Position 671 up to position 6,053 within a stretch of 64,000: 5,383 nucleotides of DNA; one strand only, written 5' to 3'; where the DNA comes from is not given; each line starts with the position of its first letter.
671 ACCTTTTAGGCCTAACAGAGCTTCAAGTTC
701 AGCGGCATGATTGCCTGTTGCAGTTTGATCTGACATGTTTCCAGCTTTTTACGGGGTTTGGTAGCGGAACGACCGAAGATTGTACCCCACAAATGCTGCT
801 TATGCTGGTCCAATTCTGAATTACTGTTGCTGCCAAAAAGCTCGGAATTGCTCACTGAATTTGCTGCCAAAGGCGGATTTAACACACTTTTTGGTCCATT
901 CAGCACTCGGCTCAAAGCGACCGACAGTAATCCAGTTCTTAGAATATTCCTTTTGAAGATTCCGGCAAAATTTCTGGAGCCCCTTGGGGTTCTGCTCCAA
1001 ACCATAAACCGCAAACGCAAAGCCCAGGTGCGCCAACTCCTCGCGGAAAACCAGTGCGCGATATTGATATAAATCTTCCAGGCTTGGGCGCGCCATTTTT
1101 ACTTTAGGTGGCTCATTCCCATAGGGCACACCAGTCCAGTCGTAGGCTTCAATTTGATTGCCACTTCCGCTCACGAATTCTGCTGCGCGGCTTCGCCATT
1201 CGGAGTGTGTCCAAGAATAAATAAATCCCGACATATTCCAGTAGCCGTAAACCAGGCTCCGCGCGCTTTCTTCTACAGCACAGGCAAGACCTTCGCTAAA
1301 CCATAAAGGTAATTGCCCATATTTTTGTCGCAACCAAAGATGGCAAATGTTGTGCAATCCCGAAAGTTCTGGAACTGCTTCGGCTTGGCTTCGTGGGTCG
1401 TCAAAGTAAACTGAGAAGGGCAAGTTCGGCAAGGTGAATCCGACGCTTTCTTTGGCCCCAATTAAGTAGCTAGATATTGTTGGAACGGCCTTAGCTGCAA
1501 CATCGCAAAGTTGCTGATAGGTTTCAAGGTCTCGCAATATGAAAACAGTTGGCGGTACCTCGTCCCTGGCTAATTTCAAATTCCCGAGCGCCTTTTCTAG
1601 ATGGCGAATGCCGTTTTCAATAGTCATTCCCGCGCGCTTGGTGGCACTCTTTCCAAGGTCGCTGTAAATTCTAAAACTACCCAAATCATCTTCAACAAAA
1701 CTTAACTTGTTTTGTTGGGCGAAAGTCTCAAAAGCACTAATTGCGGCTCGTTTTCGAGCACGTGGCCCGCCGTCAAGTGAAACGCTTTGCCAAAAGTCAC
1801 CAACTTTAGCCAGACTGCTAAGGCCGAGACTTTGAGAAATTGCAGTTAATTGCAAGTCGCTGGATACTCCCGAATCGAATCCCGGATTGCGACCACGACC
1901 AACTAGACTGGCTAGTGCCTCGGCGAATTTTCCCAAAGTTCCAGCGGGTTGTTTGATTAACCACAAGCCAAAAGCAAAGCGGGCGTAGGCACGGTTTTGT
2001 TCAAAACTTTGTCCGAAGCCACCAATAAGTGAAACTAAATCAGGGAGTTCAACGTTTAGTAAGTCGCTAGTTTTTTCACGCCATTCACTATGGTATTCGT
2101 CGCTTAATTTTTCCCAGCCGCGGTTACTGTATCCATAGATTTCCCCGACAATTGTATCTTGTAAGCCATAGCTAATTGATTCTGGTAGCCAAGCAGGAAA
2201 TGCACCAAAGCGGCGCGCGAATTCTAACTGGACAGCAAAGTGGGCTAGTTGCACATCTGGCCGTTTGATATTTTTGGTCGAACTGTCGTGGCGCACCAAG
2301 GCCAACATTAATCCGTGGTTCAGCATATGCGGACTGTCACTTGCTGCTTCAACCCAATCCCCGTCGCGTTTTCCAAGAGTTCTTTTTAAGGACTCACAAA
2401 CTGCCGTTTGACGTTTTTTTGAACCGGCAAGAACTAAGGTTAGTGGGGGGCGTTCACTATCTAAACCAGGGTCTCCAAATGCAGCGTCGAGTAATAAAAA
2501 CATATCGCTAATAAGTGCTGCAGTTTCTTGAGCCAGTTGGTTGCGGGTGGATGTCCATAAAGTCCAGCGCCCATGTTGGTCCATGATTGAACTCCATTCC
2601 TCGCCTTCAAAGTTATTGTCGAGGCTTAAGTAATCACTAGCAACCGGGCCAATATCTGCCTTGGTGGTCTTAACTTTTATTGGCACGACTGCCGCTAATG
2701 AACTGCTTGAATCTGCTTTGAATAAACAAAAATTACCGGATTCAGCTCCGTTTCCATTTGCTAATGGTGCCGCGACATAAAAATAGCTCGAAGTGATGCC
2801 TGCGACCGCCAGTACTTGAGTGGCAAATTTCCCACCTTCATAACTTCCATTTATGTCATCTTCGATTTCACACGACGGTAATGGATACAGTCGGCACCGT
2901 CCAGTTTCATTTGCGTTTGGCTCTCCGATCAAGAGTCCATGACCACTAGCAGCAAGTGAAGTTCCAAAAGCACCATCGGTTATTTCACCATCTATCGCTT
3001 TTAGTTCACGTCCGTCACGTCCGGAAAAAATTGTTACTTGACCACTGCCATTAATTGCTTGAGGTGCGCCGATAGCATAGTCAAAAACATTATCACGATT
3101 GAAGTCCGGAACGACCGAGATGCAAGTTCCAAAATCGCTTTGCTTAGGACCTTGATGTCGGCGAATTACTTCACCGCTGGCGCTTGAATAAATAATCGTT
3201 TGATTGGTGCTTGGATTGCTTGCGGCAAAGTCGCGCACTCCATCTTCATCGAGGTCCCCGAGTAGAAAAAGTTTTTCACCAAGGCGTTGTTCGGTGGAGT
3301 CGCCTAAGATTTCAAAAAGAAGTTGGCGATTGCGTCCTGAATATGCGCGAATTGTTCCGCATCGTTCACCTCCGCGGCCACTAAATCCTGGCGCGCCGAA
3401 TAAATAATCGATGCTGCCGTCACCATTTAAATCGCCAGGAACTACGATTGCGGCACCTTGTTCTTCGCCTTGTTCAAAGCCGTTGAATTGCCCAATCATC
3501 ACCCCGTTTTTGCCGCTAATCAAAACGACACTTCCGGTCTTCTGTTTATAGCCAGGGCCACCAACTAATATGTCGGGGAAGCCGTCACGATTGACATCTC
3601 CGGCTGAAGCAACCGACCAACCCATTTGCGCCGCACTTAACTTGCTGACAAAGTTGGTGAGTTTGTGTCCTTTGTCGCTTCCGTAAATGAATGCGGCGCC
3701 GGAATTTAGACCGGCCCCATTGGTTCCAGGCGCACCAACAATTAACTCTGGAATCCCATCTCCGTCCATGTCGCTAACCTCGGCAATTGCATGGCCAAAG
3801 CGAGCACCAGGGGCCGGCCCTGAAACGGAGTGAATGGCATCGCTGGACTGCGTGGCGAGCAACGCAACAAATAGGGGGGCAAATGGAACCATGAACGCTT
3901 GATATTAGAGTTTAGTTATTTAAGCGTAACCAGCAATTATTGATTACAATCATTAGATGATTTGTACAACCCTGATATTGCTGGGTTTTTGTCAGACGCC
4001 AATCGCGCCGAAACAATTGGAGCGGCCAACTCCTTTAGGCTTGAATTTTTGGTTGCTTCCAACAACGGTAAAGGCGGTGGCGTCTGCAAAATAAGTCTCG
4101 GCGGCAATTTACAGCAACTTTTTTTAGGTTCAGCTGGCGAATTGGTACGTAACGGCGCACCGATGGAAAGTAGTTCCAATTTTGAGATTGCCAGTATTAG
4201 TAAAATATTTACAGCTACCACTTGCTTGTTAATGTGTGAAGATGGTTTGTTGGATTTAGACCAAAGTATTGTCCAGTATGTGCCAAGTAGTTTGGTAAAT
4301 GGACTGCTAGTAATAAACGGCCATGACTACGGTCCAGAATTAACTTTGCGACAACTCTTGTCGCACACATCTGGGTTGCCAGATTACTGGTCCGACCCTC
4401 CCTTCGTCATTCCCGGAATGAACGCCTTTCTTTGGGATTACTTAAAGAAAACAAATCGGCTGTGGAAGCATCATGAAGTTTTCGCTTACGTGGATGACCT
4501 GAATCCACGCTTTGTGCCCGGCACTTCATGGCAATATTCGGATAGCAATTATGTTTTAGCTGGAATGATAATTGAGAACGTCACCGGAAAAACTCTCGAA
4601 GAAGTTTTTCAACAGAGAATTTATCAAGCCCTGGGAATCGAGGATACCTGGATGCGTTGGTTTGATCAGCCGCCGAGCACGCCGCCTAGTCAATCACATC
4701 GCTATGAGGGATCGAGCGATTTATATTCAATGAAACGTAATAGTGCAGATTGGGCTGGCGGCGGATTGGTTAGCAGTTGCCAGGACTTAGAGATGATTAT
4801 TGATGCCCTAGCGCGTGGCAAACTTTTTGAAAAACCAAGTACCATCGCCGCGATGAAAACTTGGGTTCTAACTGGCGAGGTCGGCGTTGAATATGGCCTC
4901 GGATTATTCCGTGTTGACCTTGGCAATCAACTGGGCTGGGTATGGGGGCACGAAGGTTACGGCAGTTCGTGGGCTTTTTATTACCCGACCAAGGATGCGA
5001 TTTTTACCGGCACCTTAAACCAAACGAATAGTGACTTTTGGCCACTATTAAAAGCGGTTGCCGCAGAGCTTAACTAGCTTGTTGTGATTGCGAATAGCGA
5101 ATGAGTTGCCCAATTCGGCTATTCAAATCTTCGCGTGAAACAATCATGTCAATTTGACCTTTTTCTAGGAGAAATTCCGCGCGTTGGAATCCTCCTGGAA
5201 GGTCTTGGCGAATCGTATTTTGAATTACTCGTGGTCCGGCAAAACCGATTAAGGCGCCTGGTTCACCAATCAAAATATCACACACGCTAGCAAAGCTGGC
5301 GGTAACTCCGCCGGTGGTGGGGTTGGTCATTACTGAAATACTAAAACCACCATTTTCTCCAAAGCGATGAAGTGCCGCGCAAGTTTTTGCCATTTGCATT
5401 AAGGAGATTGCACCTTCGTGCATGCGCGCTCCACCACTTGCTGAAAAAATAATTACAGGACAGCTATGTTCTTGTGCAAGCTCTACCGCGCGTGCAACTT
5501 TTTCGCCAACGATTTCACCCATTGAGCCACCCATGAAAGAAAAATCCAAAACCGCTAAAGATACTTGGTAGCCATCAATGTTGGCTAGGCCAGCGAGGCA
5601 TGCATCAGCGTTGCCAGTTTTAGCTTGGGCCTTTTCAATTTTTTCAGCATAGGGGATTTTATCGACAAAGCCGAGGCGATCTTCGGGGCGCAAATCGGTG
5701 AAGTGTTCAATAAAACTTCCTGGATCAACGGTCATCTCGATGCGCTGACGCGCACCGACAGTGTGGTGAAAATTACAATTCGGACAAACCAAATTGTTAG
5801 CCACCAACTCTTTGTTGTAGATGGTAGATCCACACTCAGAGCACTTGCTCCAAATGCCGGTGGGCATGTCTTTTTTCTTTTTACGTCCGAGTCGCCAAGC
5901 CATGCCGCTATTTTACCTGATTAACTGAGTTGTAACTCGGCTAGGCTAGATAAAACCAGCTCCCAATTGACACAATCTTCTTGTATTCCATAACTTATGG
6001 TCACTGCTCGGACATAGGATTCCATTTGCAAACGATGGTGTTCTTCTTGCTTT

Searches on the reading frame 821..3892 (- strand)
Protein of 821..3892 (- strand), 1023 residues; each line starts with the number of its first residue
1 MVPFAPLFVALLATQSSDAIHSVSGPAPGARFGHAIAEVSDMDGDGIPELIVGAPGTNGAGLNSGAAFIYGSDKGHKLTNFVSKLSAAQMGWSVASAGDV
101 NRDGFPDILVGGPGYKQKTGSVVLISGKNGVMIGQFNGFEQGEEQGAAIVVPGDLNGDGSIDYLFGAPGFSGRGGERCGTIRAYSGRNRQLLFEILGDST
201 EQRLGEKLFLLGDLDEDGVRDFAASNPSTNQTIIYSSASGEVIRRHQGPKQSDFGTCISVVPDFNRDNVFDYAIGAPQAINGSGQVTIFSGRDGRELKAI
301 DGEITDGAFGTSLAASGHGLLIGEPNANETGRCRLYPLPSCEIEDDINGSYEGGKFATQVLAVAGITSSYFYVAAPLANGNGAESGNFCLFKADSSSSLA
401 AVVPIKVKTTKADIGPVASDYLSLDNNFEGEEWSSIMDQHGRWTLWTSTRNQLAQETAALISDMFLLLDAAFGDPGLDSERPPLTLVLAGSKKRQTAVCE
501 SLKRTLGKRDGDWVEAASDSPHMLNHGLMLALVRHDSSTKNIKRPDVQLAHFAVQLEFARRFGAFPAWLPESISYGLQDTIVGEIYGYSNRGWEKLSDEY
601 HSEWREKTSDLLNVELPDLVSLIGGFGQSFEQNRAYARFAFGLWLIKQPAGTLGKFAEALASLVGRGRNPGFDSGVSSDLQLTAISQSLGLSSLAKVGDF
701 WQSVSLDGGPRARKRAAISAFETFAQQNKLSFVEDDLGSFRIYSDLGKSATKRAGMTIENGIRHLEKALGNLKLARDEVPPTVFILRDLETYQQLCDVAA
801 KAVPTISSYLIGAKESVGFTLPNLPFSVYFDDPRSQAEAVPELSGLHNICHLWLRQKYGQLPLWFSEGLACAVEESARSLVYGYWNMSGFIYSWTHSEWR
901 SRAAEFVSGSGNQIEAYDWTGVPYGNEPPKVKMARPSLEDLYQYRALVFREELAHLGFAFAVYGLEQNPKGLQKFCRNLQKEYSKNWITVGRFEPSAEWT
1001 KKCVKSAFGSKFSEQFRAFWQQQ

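Call 78: search_protein_families(library=pfam, proteins=[window:821-3892:-], max_evalue=0.000001)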
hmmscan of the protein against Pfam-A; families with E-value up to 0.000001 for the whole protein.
window:821-3892:- (1023 aa): 2 families
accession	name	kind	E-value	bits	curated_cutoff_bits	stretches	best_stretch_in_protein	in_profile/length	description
PF01839.29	FG-GAP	-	3.7e-21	75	22.1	1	91-124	2-36/37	FG-GAP repeat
PF13517.12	FG-GAP_3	-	5.2e-14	53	26.9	1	41-110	1-61/61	FG-GAP-like repeat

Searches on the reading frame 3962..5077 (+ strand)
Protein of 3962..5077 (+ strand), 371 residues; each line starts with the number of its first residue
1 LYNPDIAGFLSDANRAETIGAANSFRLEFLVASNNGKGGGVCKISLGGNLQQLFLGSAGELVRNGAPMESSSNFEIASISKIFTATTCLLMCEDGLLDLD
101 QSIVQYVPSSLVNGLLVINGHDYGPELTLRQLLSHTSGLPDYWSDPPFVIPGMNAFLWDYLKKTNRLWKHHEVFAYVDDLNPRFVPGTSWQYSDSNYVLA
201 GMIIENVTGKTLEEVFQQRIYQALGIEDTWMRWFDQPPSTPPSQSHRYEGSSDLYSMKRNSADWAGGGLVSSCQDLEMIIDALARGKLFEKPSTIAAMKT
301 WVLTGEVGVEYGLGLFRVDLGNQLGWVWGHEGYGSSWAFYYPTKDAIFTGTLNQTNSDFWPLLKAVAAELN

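Call 26: search_protein_families(library=ncbifam, proteins=[window:3962-5077:+], max_evalue=1e-8)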
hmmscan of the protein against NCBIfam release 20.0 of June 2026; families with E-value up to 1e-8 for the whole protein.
window:3962-5077:+ (371 aa): 6 families
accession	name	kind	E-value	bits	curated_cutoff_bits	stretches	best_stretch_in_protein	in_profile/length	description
NF052559.1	MthAcHydAcmB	equivalog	8.6e-20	70.8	550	1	184-239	167-221/391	methyl acetate hydrolase AcmB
NF007943.0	PRK10662.1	equivalog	4.9e-15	55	266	1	68-283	79-270/380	D-alanyl-D-alanine-carboxypeptidase/endopeptidase AmpH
NF009622.0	PRK13128.1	equivalog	1.9e-13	49.8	443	1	34-282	20-244/518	D-aminopeptidase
NF002968.0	PRK03642.1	equivalog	2.8e-13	49.5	385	1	62-230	86-241/432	penicillin binding protein PBP4B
NF033085.1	bla_class_C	equivalog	3.9e-13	48.9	415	0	169-276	123-227/356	class C beta-lactamase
NF050047.1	blaELC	exception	3.2e-09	36.1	840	0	44-249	104-276/434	ELC family class C beta-lactamase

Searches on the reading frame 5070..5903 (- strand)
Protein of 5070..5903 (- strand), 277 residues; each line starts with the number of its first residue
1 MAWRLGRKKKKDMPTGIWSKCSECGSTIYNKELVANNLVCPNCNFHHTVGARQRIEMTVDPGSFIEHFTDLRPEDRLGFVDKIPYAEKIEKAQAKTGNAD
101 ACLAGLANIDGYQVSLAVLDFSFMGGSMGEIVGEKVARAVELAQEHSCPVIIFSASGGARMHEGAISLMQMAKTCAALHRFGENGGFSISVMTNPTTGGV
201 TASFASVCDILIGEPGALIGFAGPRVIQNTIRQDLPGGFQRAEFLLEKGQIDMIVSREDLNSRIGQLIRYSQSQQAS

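Call 26: search_protein_families(library=ncbifam, proteins=[window:5070-5903:-], max_evalue=1e-8)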
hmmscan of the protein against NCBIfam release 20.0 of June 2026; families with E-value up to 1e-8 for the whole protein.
window:5070-5903:- (277 aa): 4 families
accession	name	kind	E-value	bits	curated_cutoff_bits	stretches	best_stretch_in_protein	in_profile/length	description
TIGR00515.1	accD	equivalog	1.5e-106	355.9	317.45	1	8-275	16-283/285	acetyl-CoA carboxylase, carboxyltransferase subunit beta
NF005530.0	PRK07189.1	equivalog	1.1e-19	70.6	228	1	48-229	15-191/303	biotin-independent malonate decarboxylase subunit beta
TIGR03133.1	malonate_beta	equivalog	1.5e-18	67.1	278.15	1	49-229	6-181/274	biotin-independent malonate decarboxylase subunit beta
TIGR01117.1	mmdA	subfamily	1.8e-16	60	998.8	1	49-231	31-200/512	methylmalonyl-CoA decarboxylase subunit alpha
